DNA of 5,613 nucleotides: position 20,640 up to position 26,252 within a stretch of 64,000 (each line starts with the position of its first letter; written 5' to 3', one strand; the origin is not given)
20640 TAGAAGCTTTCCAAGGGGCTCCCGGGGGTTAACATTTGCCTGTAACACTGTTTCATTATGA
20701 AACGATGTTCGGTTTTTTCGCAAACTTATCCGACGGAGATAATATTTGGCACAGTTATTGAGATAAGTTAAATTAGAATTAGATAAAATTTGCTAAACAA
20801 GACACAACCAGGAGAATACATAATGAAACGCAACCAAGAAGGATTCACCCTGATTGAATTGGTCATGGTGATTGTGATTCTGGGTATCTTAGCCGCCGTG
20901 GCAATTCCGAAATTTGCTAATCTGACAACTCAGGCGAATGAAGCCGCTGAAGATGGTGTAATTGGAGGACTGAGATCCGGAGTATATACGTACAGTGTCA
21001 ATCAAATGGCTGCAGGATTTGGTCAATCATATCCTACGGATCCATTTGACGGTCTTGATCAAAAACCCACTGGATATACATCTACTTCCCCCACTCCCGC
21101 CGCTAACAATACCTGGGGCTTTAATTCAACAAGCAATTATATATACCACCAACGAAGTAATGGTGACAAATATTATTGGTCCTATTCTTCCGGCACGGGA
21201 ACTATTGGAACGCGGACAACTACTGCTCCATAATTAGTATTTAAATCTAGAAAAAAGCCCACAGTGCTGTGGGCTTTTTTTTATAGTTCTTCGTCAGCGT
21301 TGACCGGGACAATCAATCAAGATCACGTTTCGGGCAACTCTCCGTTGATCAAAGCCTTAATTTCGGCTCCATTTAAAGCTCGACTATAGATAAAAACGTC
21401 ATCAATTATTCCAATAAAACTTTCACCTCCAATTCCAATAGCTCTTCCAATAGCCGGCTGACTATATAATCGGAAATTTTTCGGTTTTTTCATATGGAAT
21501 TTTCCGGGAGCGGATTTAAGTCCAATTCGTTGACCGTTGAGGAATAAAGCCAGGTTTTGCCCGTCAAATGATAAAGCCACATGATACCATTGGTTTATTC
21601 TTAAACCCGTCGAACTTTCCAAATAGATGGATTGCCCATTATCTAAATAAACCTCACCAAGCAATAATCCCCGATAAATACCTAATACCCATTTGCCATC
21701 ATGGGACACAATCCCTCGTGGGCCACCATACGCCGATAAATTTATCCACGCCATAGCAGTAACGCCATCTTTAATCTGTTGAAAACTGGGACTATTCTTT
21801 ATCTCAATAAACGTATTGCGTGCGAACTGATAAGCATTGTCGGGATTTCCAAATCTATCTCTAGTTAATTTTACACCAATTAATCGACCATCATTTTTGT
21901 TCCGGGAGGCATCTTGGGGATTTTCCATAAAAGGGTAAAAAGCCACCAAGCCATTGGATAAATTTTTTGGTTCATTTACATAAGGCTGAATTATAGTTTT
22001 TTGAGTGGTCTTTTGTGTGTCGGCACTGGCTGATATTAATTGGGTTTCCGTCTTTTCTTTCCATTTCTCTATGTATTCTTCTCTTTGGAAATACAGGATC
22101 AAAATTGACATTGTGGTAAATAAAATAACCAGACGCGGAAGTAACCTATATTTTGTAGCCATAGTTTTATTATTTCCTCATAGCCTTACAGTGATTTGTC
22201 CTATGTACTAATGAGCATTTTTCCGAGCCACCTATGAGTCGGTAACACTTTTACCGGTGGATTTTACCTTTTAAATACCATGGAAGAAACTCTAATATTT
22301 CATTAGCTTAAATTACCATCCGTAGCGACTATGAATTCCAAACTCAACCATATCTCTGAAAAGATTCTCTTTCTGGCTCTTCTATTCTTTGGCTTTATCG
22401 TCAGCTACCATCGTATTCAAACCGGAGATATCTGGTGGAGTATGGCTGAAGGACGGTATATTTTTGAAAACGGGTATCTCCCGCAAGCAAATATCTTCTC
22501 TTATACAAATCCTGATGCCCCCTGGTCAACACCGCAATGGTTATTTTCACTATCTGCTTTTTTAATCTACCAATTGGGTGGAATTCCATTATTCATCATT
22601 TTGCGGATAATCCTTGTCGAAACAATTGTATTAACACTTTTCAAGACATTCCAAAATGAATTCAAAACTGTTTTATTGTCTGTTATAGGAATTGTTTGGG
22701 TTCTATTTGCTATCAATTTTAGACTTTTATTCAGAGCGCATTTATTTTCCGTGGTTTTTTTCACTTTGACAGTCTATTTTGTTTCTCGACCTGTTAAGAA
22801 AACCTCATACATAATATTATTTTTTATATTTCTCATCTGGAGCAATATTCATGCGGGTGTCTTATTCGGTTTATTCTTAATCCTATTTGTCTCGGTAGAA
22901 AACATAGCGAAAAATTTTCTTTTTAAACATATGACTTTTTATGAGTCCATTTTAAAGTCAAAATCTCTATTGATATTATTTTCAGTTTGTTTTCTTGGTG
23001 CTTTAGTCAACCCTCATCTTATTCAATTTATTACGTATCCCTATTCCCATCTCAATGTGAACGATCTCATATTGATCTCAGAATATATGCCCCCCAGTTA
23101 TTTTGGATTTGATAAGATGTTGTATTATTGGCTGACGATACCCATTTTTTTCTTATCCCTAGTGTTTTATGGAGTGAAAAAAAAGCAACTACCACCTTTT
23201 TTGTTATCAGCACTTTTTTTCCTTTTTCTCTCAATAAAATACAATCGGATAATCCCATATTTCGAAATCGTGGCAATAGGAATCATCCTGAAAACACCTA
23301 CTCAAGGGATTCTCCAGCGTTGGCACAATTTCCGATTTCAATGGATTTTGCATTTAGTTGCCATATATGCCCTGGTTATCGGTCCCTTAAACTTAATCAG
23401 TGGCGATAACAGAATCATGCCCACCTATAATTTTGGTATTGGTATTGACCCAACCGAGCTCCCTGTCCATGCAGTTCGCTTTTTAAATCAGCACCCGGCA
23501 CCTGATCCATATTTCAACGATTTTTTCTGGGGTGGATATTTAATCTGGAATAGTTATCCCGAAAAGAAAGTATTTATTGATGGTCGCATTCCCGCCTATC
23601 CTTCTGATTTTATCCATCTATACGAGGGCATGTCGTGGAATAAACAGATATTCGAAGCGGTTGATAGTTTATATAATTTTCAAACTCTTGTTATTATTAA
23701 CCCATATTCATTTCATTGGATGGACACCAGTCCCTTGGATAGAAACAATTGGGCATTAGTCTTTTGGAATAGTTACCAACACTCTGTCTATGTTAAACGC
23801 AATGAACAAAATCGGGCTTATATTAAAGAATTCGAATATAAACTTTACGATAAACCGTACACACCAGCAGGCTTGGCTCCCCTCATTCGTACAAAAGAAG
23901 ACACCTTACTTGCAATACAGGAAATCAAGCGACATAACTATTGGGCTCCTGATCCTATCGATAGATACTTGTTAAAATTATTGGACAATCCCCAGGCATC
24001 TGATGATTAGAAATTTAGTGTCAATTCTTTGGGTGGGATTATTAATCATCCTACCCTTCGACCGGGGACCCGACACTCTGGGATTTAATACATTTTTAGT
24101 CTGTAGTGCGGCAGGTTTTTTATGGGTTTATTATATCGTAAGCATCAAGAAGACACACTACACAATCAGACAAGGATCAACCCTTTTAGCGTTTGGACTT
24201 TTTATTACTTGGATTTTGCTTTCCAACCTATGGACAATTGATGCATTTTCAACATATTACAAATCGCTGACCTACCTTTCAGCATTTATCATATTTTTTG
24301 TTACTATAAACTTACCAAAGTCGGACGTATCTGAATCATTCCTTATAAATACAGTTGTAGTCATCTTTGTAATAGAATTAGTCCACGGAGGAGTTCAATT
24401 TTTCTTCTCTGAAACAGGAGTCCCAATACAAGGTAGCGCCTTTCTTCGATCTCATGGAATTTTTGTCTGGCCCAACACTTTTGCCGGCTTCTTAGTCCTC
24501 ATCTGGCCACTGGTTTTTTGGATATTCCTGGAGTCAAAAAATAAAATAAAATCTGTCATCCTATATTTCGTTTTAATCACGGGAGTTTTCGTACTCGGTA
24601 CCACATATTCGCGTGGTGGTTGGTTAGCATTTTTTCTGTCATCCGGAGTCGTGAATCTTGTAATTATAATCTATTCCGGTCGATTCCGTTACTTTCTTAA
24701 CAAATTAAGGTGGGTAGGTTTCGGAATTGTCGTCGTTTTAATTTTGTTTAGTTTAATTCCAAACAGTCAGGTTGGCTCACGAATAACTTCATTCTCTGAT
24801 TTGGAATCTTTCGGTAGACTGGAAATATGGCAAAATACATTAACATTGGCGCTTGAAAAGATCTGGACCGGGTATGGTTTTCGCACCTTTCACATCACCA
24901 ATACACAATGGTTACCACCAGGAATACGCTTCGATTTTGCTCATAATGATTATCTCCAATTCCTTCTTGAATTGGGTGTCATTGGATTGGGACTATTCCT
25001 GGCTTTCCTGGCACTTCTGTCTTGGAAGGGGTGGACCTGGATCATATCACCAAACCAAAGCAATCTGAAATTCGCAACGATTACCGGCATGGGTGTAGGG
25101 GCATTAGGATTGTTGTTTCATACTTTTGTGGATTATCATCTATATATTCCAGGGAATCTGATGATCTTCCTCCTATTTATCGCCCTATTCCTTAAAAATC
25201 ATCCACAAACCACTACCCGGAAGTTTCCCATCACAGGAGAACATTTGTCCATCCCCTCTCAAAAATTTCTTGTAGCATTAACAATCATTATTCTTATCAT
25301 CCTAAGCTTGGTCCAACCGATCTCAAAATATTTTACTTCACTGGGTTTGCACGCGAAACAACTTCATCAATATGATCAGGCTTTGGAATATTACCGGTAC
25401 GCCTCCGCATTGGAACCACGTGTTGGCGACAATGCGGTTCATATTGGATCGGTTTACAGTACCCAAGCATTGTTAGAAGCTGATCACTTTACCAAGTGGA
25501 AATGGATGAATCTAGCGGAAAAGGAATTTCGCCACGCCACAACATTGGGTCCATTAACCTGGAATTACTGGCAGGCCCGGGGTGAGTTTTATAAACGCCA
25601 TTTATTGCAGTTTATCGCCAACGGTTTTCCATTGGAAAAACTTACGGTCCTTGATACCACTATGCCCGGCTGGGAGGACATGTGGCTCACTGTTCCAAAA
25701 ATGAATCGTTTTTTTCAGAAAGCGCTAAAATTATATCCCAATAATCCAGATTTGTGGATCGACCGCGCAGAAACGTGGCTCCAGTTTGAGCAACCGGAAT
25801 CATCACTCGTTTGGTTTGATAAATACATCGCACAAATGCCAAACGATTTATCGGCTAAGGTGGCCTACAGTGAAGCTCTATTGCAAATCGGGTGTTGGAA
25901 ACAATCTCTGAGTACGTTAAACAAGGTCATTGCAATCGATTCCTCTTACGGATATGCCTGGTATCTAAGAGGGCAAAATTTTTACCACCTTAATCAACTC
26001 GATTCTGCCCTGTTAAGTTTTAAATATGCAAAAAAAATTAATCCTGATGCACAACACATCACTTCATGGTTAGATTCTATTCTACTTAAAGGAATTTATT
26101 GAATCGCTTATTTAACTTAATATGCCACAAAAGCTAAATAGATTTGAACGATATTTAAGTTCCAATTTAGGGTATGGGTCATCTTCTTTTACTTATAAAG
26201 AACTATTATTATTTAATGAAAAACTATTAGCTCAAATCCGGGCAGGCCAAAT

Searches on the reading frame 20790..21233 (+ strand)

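Call 89: search_protein_families(library=pfam, proteins=[window:20790-21233:+], max_evalue=0.00001)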
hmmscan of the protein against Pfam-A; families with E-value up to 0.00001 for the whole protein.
window:20790-21233:+ (147 aa): 1 family
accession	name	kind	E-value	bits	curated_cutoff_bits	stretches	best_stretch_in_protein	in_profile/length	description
PF07963.17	N_methyl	-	2.5e-09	36.7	21.2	1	13-39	1-27/27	Prokaryotic N-terminal methylation motif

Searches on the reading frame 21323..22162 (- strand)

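Call 89: search_protein_families(library=pfam, proteins=[window:21323-22162:-], max_evalue=0.00001)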
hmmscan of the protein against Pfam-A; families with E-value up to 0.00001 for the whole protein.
window:21323-22162:- (279 aa): 1 family
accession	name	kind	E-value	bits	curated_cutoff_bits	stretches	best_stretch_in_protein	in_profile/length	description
PF13385.13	Laminin_G_3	-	1.4e-19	71.2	27.6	1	119-269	7-151/151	Concanavalin A-like lectin/glucanases superfamily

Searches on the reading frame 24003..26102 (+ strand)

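Call 89: search_protein_families(library=pfam, proteins=[window:24003-26102:+], max_evalue=0.00001)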
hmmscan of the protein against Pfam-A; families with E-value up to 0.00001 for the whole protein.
window:24003-26102:+ (699 aa): 6 families
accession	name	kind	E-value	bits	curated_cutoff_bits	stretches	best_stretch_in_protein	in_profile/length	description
PF04932.20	Wzy_C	-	1.9e-19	70.4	31.7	1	190-333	2-149/149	O-Antigen ligase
PF07719.23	TPR_2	-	1e-12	47.6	27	0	651-682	2-33/34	Tetratricopeptide repeat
PF00515.34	TPR_1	-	2.2e-10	40.4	27.8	0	651-682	2-33/34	Tetratricopeptide repeat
PF13371.12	TPR_9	-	7.6e-10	39.1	35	0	571-619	18-66/73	Tetratricopeptide repeat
PF14559.12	TPR_19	-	1.4e-08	35.4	25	0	570-615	13-58/68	Tetratricopeptide repeat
PF13432.12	TPR_16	-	2.7e-07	31.4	32.7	0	627-682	8-63/65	Tetratricopeptide repeat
